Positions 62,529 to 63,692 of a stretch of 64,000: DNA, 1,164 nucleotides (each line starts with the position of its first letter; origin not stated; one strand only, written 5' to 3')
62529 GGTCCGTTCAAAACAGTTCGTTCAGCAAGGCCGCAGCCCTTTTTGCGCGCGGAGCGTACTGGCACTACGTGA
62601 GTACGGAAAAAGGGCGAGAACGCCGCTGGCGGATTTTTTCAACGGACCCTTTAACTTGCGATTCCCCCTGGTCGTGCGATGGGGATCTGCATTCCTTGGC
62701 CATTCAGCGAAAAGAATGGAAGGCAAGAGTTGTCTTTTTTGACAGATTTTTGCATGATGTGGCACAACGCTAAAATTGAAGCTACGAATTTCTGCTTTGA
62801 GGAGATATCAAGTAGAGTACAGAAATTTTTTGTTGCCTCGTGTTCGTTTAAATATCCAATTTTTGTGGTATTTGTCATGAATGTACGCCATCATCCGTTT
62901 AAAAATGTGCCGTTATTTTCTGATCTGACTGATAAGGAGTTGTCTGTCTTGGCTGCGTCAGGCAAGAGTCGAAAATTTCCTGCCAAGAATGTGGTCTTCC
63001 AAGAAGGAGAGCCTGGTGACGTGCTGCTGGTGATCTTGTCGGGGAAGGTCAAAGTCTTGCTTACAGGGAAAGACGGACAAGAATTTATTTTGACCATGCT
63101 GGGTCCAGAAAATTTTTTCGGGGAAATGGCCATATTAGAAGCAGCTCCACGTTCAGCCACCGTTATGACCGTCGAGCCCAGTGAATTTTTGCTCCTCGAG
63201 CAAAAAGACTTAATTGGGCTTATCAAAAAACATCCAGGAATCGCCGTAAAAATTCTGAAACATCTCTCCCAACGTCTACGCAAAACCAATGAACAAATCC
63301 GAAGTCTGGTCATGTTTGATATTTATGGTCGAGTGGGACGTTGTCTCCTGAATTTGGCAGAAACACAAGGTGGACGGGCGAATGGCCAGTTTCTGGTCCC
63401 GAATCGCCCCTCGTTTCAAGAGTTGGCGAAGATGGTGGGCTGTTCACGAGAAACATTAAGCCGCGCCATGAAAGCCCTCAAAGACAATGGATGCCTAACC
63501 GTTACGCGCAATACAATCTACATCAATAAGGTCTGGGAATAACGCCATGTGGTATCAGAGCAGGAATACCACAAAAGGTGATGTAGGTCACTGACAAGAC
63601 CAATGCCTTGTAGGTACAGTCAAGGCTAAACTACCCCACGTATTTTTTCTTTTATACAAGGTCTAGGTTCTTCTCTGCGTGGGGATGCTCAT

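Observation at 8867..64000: Proliferating 191-bp MITE with 12-bp TIRs and exact 5-bp target-site duplications (nine copies in 64 kb)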

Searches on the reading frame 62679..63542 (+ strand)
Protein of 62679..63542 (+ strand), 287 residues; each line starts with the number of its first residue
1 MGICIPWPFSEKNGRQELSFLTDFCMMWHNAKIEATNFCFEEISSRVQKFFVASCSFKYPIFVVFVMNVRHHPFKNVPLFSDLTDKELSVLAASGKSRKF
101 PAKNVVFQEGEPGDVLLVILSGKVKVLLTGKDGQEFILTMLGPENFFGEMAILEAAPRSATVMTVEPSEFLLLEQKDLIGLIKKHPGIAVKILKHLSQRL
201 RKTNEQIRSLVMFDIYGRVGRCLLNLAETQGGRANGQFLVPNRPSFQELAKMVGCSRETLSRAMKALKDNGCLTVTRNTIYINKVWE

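Call 18: search_protein_families(library=pfam, proteins=[window:62679-63542:+])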
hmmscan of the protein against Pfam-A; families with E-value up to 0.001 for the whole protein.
window:62679-63542:+ (287 aa): 5 families
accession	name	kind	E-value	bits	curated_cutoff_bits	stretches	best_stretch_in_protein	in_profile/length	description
PF00027.35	cNMP_binding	-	3.4e-23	81.9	27.5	1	98-185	2-89/89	Cyclic nucleotide-binding domain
PF13545.12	HTH_Crp_2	-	8.5e-12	45.3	27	1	218-283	2-62/70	Crp-like helix-turn-helix domain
PF00325.26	Crp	-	1.9e-05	24.7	21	1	247-271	6-30/32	Bacterial regulatory proteins, crp family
PF08279.18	HTH_11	-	0.00019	21.7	25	1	245-272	17-44/55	HTH domain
PF13412.12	HTH_24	-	0.00099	19.1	21.9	0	245-272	19-46/48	Winged helix-turn-helix DNA-binding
